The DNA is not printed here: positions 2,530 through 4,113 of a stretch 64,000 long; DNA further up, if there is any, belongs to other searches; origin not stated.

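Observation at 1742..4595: LigB-type extradiol dioxygenase alpha/beta pair with a RidA deaminase domain fused to the non-catalytic subunit, plus a cyclase-family (formamidase-like) hydrolase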

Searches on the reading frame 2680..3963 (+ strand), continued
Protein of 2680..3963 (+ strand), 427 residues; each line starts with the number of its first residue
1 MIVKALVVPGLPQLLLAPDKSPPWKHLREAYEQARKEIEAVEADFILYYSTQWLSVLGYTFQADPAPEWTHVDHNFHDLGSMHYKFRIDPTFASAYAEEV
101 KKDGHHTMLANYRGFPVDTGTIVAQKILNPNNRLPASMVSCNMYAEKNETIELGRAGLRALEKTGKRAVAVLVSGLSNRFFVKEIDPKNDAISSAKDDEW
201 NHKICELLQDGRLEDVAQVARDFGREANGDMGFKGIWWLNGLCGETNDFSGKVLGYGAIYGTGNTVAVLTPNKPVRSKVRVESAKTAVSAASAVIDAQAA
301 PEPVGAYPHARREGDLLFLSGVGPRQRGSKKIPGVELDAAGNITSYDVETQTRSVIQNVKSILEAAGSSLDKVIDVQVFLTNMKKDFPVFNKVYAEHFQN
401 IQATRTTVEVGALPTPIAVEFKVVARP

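Call 33: search_protein_families(library=pfam, proteins=[L046:4209-5018:-, L046:5028-5816:-, L046:5900-6547:+, L046:6544-8001:+, L046:7998-8432:+, L046:8399-8977:+, L046:8974-9993:+, L046:9960-11273:+, L046:11185-12615:+, L078:9971-10726:+], max_evalue=0.0001)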
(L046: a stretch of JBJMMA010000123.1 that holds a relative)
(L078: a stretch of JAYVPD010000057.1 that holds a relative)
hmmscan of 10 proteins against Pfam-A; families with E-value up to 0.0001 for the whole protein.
L046:4209-5018:- (269 aa): 1 family
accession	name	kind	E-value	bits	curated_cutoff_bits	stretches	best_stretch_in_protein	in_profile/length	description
PF01557.24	FAA_hydrolase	-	8.6e-17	61.9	23.9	1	107-261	56-209/214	Fumarylacetoacetate (FAA) hydrolase C-terminal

L046:5028-5816:- (262 aa): 1 family
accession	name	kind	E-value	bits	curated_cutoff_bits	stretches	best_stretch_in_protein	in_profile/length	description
PF01557.24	FAA_hydrolase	-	2.2e-15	57.4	23.9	1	98-253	57-210/214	Fumarylacetoacetate (FAA) hydrolase C-terminal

L046:5900-6547:+ (215 aa): 1 family
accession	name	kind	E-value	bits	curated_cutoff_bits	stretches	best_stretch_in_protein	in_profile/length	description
PF04199.19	Cyclase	-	8.9e-16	58.8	23.1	1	7-153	1-142/142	Putative cyclase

L046:6544-8001:+ (485 aa): 1 family
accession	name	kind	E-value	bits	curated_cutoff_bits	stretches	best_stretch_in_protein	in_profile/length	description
PF00171.27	Aldedh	-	5.2e-171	569.7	23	1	22-476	10-461/461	Aldehyde dehydrogenase family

L046:7998-8432:+ (144 aa): 1 family
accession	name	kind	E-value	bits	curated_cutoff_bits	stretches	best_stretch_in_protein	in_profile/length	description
PF01042.26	Ribonuc_L-PSP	-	3.9e-25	88.6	27.3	1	11-138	3-120/121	Endoribonuclease L-PSP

L046:8399-8977:+ (192 aa): 2 families
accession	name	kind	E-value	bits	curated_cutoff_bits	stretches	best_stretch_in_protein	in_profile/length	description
PF06052.18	3-HAO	-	1.2e-61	207.2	25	1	11-162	1-151/151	3-hydroxyanthranilic acid dioxygenase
PF07883.17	Cupin_2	-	9.6e-08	32.1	27.2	1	53-106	7-56/70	Cupin domain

L046:8974-9993:+ (339 aa): 1 family
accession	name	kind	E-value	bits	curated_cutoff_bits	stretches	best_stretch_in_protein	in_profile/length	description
PF04909.20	Amidohydro_2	-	2.3e-44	152.7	26.4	1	10-338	1-288/289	Amidohydrolase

L046:9960-11273:+ (437 aa): 2 families
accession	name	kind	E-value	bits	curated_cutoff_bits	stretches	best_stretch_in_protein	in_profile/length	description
PF22580.2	KYNU_C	-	9.5e-25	86.9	27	1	340-428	1-89/90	Kynureninase C-terminal domain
PF00266.25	Aminotran_5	-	4.3e-14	52.7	21.5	1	52-392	2-326/371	Aminotransferase class-V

L046:11185-12615:+ (476 aa): 4 families
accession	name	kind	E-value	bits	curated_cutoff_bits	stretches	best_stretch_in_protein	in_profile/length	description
PF01494.25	FAD_binding_3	-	1.6e-22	80.7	22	1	34-353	6-315/349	FAD binding domain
PF13450.12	NAD_binding_8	-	9.5e-06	26.2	21.9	1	35-63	2-30/68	NAD(P)-binding Rossmann-like domain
PF07992.20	Pyr_redox_2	-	4.1e-05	23.6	26.1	0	28-66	141-179/291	Pyridine nucleotide-disulphide oxidoreductase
PF00070.33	Pyr_redox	-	6.3e-05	23.8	22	0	32-66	2-36/82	Pyridine nucleotide-disulphide oxidoreductase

L078:9971-10726:+ (251 aa): 6 families
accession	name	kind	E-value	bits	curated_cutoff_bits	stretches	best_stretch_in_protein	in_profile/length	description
PF13561.12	adh_short_C2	-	3.1e-47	161.6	27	1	17-246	6-234/236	Enoyl-(Acyl carrier protein) reductase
PF00106.31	adh_short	-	2.1e-40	138.8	26.6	1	8-200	1-191/195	short chain dehydrogenase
PF23441.1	SDR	-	5.4e-13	49.4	27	1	9-247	9-255/258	SDR-like rossmann domain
PF13460.12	NAD_binding_10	-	2.5e-08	34.4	27.2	1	14-154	1-107/184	NAD(P)H-binding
PF08659.16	KR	-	9.4e-08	32.6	22.6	1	11-110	4-105/180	KR domain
PF05368.20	NmrA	-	5e-06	26.8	27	1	8-83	3-73/298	NmrA-like family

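Call 34: search_solved_structures(query=L005:1298-2524:+, max_evalue=0.01)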
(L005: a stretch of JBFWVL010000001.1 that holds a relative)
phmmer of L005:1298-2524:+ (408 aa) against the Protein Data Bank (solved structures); distinct sequences matched with E-value up to 0.01: 0.

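Call 35: search_solved_structures(query=L005:3606-4637:+, max_evalue=0.01)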
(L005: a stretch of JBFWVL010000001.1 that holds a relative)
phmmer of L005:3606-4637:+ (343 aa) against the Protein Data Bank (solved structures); distinct sequences matched with E-value up to 0.01: 14.
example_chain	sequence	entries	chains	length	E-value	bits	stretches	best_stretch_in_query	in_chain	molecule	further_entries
8cly_AAA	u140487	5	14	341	1.3e-15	60.3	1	17-277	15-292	Putative L-asparaginase II protein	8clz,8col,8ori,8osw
9thy_A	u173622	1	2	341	3e-15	59.1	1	23-277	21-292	L-asparaginase II protein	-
7os3_AAA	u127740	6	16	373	1.6e-11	46.8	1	19-272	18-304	L-asparaginase II protein | L-asparaginase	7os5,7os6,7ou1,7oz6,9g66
9g67_A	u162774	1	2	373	2.2e-11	46.3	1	19-272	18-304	L-asparaginase II protein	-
8rud_A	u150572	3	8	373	3e-11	45.9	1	19-272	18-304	L-asparaginase II protein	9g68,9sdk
9qcu_A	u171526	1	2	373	3.9e-11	45.5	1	19-272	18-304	L-asparaginase II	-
9qcy_A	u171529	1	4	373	4.1e-11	45.5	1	19-272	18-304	L-asparaginase II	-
9qct_A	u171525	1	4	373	8.5e-11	44.4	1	20-272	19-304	L-asparaginase II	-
9qcz_A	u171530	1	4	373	1.1e-10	44.1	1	19-272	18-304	L-asparaginase II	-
8ruf_A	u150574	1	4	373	2e-10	43.2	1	19-272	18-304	L-asparaginase II protein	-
8rug_A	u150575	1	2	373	2.8e-10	42.7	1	19-272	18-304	L-asparaginase II protein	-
8rua_A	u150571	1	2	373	2.8e-10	42.7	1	19-272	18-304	L-asparaginase II protein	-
8rue_A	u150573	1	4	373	3.9e-10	42.2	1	19-272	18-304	L-asparaginase II protein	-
9qcw_A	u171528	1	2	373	5.9e-10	41.7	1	27-272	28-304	L-asparaginase II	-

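Call 36: search_protein_families(library=ncbifam, proteins=[L005:1298-2524:+, L005:3606-4637:+, L005:4634-6076:+, L005:430-1335:+, L021:2533-3285:+, L046:6544-8001:+, L046:7998-8432:+], max_evalue=0.0001)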
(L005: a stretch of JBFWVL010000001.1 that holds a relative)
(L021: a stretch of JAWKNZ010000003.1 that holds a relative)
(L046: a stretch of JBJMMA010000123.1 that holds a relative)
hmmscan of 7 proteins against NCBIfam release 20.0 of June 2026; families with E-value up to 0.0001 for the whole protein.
L005:1298-2524:+ (408 aa): 0 families

L005:3606-4637:+ (343 aa): 0 families

L005:4634-6076:+ (480 aa): 43 families (the best 25 are shown)
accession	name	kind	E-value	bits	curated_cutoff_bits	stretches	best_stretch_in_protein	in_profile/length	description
TIGR03216.1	OH_muco_semi_DH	equivalog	1e-172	575.1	693.25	1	4-480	2-481/481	2-hydroxymuconic semialdehyde dehydrogenase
TIGR02299.1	HpaE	equivalog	1.6e-160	534.9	638.35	1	5-479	3-477/488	5-carboxymethyl-2-hydroxymuconate semialdehyde dehydrogenase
NF010000.0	PRK13473.1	subfamily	1.1e-141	472.7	615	1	4-479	4-473/475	aminobutyraldehyde dehydrogenase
TIGR01804.1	BADH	equivalog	1.1e-136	456.1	668.6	1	6-474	1-467/467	betaine-aldehyde dehydrogenase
NF009725.0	PRK13252.1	equivalog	1.6e-134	449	593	1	4-479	8-480/488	betaine-aldehyde dehydrogenase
NF050026.1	AcaldDHExaC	equivalog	3e-131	438.5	900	1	3-478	16-493/503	acetaldehyde dehydrogenase ExaC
NF045736.1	PaDhStyDRhodo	equivalog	5.6e-130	434.1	800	1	5-478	5-477/479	phenylacetaldehyde dehydrogenase StyD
NF045735.1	PaDhStyDPseudo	equivalog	7.4e-129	430.5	850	1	5-478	5-481/483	phenylacetaldehyde dehydrogenase StyD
NF042993.1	AlphKGSA_gudD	equivalog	2.3e-119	399.3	770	1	3-479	4-481/481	alpha-ketoglutaric semialdehyde dehydrogenase GucD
NF052305.1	DioxValDhHalo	equivalog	1.2e-115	387.2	750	1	4-476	6-479/483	2,5-dioxovalerate dehydrogenase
NF007352.0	PRK09847.1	equivalog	1.8e-113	379.7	850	1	6-478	23-491/495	aldehyde dehydrogenase PuuC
TIGR03374.1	ABALDH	equivalog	5e-111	371.8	909.3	1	16-468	14-461/472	aminobutyraldehyde dehydrogenase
TIGR01780.1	SSADH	subfamily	5.9e-111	371.5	646.35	1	23-474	2-448/448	succinate-semialdehyde dehydrogenase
NF006916.0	PRK09407.1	equivalog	3.9e-108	362.3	521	1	17-478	33-492/526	succinic semialdehyde dehydrogenase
NF040648.1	lactal_redase_Meth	equivalog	4.7e-107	358.9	650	1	24-478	17-462/463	lactaldehyde dehydrogenase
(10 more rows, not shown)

L005:430-1335:+ (301 aa): 1 family
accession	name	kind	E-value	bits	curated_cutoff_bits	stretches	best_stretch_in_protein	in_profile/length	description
TIGR03036.1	trp_2_3_diox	equivalog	9.6e-82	274.3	390.7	1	23-284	5-264/264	tryptophan 2,3-dioxygenase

L021:2533-3285:+ (250 aa): 216 families (the best 25 are shown)
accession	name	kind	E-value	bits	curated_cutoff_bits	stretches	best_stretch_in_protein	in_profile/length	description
NF006212.0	PRK08339.1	equivalog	1.7e-51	175.3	339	1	4-249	15-261/263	short chain dehydrogenase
NF005559.1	PRK07231.1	subfamily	5.5e-49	166.9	215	1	2-247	9-248/249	glucose 1-dehydrogenase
NF052558.1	MBtsdlDhBudC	equivalog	1e-42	146.5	270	1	2-248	8-243/250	meso-2,3-butanediol dehydrogenase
NF009466.0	PRK12826.1-2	subfamily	1.5e-42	145.8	222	1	1-246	7-244/248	3-oxoacyl-ACP reductase FabG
NF005095.0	PRK06523.1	subfamily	5.3e-42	144.1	231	1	1-246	14-257/261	oxidoreductase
TIGR01963.1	PHB_DH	subfamily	7.9e-40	136.7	307.05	1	1-247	5-253/255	3-hydroxybutyrate dehydrogenase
TIGR01830.1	3oxo_ACP_reduc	equivalog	9.2e-40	136.8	297.75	1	1-245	2-237/239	3-oxoacyl-[acyl-carrier-protein] reductase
NF004778.0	PRK06124.1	equivalog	1.1e-39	136.4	303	1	1-248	15-254/256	SDR family oxidoreductase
NF004198.0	PRK05653.1-3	equivalog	2.9e-39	135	296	1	1-246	11-246/248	3-oxoacyl-ACP reductase FabG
NF004779.0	PRK06125.1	subfamily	4.6e-39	134.5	261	1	2-247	12-254/259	short-chain dehydrogenase/reductase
NF005909.0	PRK07890.1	subfamily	7.3e-39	133.6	258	1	2-246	12-257/260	short chain dehydrogenase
NF009464.0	PRK12824.1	subfamily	1e-38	133.4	269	1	1-245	6-241/245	3-oxoacyl-ACP reductase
NF009468.0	PRK12826.1-4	equivalog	1.2e-38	133.2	318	1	1-246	11-247/256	SDR family oxidoreductase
NF005446.0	PRK07035.1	equivalog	6.4e-38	130.5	373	1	1-246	15-253/255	SDR family oxidoreductase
TIGR04316.1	dhbA_paeA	equivalog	6.8e-38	130.7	300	1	1-247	2-248/250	2,3-dihydro-2,3-dihydroxybenzoate dehydrogenase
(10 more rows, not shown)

L046:6544-8001:+ (485 aa): 41 families (the best 25 are shown)
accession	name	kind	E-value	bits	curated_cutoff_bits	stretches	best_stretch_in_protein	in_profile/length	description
TIGR03216.1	OH_muco_semi_DH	equivalog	2.8e-176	586.8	693.25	1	4-479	1-480/481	2-hydroxymuconic semialdehyde dehydrogenase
TIGR02299.1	HpaE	equivalog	3e-168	560.4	638.35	1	4-481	1-479/488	5-carboxymethyl-2-hydroxymuconate semialdehyde dehydrogenase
TIGR01804.1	BADH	equivalog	3.8e-145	484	668.6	1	7-473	1-466/467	betaine-aldehyde dehydrogenase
NF009725.0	PRK13252.1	equivalog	1.1e-144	482.6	593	1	4-481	7-482/488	betaine-aldehyde dehydrogenase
NF010000.0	PRK13473.1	subfamily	4.2e-141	470.8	615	1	5-478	4-472/475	aminobutyraldehyde dehydrogenase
NF050026.1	AcaldDHExaC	equivalog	1.5e-136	456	900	1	5-480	17-495/503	acetaldehyde dehydrogenase ExaC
NF045736.1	PaDhStyDRhodo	equivalog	9.6e-132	439.9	800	1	6-478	5-477/479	phenylacetaldehyde dehydrogenase StyD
NF045735.1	PaDhStyDPseudo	equivalog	2.4e-126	422.3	850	1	5-479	4-482/483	phenylacetaldehyde dehydrogenase StyD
NF042993.1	AlphKGSA_gudD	equivalog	6.1e-120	401.2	770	1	4-478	4-480/481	alpha-ketoglutaric semialdehyde dehydrogenase GucD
TIGR01780.1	SSADH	subfamily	2.2e-117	392.7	646.35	1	25-470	3-444/448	succinate-semialdehyde dehydrogenase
TIGR03374.1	ABALDH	equivalog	8.8e-117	390.8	909.3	1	24-467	21-460/472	aminobutyraldehyde dehydrogenase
NF007352.0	PRK09847.1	equivalog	5.8e-115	384.6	850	1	2-479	18-492/495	aldehyde dehydrogenase PuuC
NF007497.0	PRK10090.1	equivalog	1.9e-110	369.9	500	1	4-472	7-471/480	aldehyde dehydrogenase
NF006916.0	PRK09407.1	equivalog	2.9e-110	369.4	521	1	23-477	38-491/526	succinic semialdehyde dehydrogenase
NF040648.1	lactal_redase_Meth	equivalog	2.1e-109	366.6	650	1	22-478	14-462/463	lactaldehyde dehydrogenase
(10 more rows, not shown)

L046:7998-8432:+ (144 aa): 3 families
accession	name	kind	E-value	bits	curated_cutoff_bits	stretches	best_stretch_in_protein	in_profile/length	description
TIGR00004.1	TIGR00004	subfamily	3.6e-25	88.6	106.25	1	6-138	3-124/125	Rid family detoxifying hydrolase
NF008490.0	PRK11401.1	equivalog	2.7e-10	40.2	222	1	7-140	5-128/129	enamine/imine deaminase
TIGR03610.1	RutC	equivalog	7.2e-09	35.8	169.1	1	48-138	35-125/127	pyrimidine utilization protein C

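Call 37: find_homologous_proteins(query=L005:1298-2524:+, max_evalue=0.00001)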
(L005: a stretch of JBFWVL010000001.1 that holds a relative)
Query L005:1298-2524:+ (408 aa): 4119 proteins with E <= 0.00001 among 8000 candidates; the best 120 are listed.
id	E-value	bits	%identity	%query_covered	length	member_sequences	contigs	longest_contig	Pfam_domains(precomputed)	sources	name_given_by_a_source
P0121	2.7e-279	944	100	100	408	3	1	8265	PF00296.27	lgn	-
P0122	6.6e-244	827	90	97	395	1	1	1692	PF00296.27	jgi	jgi:alkanesulfonate monooxygenase SsuD/methylene tetrahydromethanopterin reductase-like flavin-depen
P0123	3.0e-228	776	83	96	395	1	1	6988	PF00296.27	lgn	-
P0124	5.0e-227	772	82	96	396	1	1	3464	PF00296.27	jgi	jgi:alkanesulfonate monooxygenase SsuD/methylene tetrahydromethanopterin reductase-like flavin-depen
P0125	5.4e-227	772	84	96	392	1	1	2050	PF00296.27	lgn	-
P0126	1.7e-220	750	81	96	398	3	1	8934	PF00296.27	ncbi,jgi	jgi:alkanesulfonate monooxygenase SsuD/methylene tetrahydromethanopterin reductase-like flavin-depen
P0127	2.0e-220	750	81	96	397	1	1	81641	PF00296.27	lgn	-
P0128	6.7e-220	748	81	96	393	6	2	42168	PF00296.27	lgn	-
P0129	8.0e-220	748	80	96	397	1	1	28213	PF00296.27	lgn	-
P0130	1.3e-219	747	81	96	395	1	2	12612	PF00296.27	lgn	-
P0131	2.2e-219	747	80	96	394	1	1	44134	PF00296.27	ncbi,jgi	jgi:alkanesulfonate monooxygenase SsuD/methylene tetrahydromethanopterin reductase-like flavin-depen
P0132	9.1e-219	745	80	96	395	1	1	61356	PF00296.27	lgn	-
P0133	9.5e-219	745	81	96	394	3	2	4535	PF00296.27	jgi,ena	-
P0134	1.5e-218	744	80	96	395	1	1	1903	PF00296.27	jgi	jgi:alkanesulfonate monooxygenase SsuD/methylene tetrahydromethanopterin reductase-like flavin-depen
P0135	3.9e-218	742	79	96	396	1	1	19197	PF00296.27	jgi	jgi:alkanesulfonate monooxygenase SsuD/methylene tetrahydromethanopterin reductase-like flavin-depen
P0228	4.1e-180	617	68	97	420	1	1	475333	PF00296.27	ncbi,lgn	ncbi:hypothetical protein BH10BDE1_BH10BDE1_03150 [soil metagenome]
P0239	2.9e-178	611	65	96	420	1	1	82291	PF00296.27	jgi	-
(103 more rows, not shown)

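Call 41: search_solved_structures(query=A1, max_evalue=1)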
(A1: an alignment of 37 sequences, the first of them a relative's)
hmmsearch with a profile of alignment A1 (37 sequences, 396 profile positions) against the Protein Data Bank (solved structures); distinct sequences matched with E-value up to 1: 3.
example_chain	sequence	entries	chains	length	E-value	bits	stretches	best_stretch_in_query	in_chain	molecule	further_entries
8k74_A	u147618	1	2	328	0.00055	22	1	28-150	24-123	Alkanal monooxygenase alpha chain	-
8cbb_A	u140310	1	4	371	0.036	16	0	45-106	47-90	Alkanal monooxygenase alpha chain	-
7bip_A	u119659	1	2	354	0.42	12.5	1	192-332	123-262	Luciferase-like monooxygenase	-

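Call 47: find_encoding_contigs(protein=P0003, flank=10000, max_places=2)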
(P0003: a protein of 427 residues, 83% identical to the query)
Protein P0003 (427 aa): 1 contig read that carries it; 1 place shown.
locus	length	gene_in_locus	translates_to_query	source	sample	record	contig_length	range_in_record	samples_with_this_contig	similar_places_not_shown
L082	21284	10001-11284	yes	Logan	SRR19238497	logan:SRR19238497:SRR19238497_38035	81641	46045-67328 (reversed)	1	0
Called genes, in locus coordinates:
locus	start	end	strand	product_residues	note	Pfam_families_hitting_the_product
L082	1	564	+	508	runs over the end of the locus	-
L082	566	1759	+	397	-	PF00296:Bac_luciferase (weak)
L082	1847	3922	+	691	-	PF07969:Amidohydro_3 (faint), PF01979:Amidohydro_1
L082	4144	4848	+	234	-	PF00565:SNase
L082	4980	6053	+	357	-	PF06089:Asparaginase_II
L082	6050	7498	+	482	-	PF00171:Aldedh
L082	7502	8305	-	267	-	-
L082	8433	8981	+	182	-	PF16267:DUF4920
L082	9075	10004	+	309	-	PF02900:LigB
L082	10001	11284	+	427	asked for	PF02900:LigB, PF01042:Ribonuc_L-PSP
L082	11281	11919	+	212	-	PF04199:Cyclase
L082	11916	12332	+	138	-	-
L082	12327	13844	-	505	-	-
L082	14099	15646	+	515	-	PF01039:Carboxyl_trans, PF03255:ACCA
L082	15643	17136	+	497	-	PF00289:Biotin_carb_N, PF02222:ATP-grasp, PF02786:CPSase_L_D2, PF07478:Dala_Dala_lig_C, PF02785:Biotin_carb_C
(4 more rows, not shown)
